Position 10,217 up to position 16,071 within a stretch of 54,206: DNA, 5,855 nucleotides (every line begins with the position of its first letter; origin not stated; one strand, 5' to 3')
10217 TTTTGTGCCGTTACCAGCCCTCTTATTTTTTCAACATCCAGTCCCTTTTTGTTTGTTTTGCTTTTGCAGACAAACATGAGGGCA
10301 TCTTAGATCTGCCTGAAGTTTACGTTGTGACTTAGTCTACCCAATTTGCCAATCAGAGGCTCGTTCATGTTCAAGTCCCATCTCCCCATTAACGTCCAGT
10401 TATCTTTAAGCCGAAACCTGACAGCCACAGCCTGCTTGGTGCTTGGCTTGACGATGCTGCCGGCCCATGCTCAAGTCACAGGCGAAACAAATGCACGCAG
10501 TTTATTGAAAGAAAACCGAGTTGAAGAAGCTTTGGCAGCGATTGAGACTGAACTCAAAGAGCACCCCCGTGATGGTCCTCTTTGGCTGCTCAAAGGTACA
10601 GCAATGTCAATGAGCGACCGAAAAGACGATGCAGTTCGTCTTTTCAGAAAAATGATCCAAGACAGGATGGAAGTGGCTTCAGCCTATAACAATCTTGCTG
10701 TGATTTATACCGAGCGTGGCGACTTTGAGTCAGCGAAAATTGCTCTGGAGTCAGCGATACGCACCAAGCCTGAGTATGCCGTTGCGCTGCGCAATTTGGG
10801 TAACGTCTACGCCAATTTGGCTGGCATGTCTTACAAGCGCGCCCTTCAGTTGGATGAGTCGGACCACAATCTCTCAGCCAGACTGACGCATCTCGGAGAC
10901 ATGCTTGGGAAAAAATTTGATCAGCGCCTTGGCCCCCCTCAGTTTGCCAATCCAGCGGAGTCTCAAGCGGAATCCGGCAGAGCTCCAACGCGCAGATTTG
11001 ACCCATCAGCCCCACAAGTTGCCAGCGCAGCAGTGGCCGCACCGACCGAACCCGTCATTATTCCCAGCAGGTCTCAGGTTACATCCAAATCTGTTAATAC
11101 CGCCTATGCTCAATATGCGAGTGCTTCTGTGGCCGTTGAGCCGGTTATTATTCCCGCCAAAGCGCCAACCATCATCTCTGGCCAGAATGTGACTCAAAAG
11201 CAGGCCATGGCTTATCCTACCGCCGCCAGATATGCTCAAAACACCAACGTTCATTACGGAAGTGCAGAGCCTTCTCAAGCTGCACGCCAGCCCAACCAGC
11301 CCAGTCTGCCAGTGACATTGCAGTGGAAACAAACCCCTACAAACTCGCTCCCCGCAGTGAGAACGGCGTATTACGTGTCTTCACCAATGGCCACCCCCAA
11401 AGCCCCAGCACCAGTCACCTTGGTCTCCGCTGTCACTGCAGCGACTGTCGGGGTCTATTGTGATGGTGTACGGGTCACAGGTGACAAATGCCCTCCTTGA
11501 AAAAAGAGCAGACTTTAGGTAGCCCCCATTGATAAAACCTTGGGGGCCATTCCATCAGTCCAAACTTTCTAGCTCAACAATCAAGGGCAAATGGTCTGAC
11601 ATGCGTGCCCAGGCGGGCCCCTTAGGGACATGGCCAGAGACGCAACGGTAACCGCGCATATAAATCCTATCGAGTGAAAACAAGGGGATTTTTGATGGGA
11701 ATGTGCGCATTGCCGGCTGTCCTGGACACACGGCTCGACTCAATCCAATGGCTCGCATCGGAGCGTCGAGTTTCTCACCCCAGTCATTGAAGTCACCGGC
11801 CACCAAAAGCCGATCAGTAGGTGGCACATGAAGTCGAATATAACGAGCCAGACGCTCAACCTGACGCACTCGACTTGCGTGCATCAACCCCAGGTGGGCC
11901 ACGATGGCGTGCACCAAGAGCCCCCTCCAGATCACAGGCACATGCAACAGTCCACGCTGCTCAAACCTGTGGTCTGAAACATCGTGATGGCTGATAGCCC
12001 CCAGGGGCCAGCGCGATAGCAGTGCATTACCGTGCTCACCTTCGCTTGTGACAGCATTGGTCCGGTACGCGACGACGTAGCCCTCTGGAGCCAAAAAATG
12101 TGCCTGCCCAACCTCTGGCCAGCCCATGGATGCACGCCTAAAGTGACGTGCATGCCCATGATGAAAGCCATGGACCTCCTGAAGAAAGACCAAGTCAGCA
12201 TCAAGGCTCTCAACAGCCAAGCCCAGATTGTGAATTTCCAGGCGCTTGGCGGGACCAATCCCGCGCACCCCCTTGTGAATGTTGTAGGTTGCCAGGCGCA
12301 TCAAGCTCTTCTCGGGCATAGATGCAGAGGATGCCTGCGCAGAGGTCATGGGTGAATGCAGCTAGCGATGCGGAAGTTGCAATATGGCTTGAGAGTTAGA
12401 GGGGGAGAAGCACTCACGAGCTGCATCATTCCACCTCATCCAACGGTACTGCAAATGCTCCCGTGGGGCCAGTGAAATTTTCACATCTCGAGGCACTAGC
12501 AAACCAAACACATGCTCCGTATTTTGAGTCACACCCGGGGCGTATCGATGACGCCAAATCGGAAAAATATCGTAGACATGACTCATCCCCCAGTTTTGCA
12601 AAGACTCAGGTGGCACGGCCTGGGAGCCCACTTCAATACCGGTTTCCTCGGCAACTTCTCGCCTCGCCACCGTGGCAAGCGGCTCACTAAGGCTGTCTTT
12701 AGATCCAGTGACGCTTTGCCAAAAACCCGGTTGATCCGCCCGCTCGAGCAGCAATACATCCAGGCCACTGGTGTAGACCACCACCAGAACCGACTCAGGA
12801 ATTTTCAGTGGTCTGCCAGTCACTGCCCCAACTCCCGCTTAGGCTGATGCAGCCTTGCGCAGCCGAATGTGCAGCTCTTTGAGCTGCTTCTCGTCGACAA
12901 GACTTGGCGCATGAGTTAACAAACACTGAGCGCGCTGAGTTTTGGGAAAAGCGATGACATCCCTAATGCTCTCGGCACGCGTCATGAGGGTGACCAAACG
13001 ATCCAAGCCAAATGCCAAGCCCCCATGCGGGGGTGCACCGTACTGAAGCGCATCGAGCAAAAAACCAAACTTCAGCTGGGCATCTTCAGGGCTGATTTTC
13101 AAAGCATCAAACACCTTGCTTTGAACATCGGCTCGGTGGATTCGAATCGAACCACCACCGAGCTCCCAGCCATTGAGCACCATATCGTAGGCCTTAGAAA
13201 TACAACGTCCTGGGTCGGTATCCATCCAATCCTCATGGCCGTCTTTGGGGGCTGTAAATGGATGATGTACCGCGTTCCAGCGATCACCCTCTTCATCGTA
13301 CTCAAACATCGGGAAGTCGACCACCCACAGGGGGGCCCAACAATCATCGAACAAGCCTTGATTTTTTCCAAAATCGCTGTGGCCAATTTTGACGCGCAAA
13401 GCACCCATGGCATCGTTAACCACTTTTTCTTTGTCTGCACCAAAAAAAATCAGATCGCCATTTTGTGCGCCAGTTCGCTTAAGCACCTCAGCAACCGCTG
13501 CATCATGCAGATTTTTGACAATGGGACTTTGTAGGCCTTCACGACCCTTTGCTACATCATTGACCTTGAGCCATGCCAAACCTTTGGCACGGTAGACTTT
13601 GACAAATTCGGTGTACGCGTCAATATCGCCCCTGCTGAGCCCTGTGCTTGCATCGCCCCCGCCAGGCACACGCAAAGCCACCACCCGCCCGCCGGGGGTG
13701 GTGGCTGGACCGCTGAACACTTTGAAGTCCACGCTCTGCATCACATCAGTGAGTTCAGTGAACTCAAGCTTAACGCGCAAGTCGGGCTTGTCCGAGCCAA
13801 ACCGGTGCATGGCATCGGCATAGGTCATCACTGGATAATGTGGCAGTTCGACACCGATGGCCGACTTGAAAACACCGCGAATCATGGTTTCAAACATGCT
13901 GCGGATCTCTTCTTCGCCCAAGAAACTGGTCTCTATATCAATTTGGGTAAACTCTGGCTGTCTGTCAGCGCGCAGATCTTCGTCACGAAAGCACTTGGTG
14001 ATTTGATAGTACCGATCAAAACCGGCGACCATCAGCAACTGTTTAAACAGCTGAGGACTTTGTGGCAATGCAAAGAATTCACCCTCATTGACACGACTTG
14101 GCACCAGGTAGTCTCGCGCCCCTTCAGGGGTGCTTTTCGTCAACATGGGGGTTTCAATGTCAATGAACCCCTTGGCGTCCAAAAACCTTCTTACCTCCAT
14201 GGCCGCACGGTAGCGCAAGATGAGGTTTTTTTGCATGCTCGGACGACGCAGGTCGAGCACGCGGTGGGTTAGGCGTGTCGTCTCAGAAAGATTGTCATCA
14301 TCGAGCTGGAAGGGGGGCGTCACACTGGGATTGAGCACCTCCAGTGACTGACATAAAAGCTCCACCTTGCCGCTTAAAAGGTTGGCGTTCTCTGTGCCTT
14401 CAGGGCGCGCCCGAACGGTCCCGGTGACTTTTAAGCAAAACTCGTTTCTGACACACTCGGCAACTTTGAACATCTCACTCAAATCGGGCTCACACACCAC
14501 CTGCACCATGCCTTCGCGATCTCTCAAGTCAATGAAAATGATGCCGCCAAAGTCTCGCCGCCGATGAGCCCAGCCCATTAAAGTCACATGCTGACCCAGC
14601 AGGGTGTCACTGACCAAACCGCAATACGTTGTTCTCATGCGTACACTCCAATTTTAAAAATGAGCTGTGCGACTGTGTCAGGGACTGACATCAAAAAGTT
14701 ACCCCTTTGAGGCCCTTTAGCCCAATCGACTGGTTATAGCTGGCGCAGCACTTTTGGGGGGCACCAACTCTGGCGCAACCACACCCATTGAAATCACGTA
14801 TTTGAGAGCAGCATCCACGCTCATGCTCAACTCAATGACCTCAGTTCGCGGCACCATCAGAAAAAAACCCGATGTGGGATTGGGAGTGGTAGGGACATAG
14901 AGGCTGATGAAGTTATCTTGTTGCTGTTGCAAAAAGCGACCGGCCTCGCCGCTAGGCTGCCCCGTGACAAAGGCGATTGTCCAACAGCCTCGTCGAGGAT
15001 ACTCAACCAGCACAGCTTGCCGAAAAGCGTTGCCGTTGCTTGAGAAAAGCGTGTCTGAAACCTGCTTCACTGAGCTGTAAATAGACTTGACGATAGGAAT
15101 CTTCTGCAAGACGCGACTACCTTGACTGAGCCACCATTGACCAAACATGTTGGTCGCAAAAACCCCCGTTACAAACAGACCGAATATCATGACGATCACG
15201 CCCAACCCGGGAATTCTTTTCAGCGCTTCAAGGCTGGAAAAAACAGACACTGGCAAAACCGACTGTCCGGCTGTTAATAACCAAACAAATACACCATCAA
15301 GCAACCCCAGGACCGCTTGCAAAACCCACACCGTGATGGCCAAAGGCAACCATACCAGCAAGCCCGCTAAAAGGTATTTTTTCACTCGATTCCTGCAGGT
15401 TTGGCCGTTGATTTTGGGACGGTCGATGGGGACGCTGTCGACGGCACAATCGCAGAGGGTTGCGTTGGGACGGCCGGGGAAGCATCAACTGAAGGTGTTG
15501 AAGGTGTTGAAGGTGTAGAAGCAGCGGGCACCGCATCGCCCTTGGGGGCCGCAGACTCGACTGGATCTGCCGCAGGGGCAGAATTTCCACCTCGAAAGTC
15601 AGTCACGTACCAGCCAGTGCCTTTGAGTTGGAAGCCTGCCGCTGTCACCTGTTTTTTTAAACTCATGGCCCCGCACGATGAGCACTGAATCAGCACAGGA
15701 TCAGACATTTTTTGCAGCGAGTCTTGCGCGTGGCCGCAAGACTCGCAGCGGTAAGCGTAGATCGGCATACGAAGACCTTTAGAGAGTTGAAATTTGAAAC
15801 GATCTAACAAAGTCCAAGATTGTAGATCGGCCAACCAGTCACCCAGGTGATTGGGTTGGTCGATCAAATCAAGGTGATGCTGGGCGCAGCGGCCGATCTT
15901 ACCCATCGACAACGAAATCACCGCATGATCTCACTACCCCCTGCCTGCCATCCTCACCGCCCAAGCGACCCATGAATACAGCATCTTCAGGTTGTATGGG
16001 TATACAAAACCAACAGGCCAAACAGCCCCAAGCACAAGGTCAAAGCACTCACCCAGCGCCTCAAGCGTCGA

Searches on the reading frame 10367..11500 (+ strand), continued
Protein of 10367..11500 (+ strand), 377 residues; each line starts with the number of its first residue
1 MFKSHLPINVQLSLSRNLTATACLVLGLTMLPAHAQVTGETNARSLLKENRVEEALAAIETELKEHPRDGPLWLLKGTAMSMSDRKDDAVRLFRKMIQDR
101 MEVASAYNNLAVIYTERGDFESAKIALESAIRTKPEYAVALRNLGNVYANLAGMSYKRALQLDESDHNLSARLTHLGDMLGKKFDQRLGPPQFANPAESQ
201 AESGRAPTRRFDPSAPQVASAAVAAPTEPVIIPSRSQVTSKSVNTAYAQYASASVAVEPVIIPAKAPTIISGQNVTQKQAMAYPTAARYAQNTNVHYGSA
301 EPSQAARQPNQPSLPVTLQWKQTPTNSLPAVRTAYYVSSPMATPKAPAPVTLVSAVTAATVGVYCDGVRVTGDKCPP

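Call 93: search_protein_families(library=pfam, proteins=[L006:11406-12254:+, L010:8955-9782:+, L010:11207-15460:-], max_evalue=0.01)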
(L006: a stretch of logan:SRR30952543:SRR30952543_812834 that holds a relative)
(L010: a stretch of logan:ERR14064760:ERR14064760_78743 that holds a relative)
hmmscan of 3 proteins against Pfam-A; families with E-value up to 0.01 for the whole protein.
L006:11406-12254:+ (282 aa): 2 families
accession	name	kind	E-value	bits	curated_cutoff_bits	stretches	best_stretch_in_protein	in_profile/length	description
PF13405.12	EF-hand_6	-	0.0039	17.2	25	0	38-58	2-22/30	EF-hand domain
PF13499.12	EF-hand_7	-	0.005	17.6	30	0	9-58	9-62/67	EF-hand domain pair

L010:8955-9782:+ (275 aa): 0 families

L010:11207-15460:- (1417 aa): 0 families

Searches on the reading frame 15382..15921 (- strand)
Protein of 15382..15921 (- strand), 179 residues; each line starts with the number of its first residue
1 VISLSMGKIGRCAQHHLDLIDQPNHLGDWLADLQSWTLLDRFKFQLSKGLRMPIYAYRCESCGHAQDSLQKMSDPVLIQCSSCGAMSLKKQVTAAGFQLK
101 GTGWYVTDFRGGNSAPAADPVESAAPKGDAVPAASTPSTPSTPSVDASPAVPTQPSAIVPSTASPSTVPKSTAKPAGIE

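Call 6: search_protein_families(library=pfam, proteins=[window:15382-15921:-])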
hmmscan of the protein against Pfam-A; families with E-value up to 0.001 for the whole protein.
window:15382-15921:- (179 aa): 1 family
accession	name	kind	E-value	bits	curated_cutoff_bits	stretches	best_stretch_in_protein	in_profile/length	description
PF09723.15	Zn_ribbon_8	-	3.4e-14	53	34.4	1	52-92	1-41/41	Zinc ribbon domain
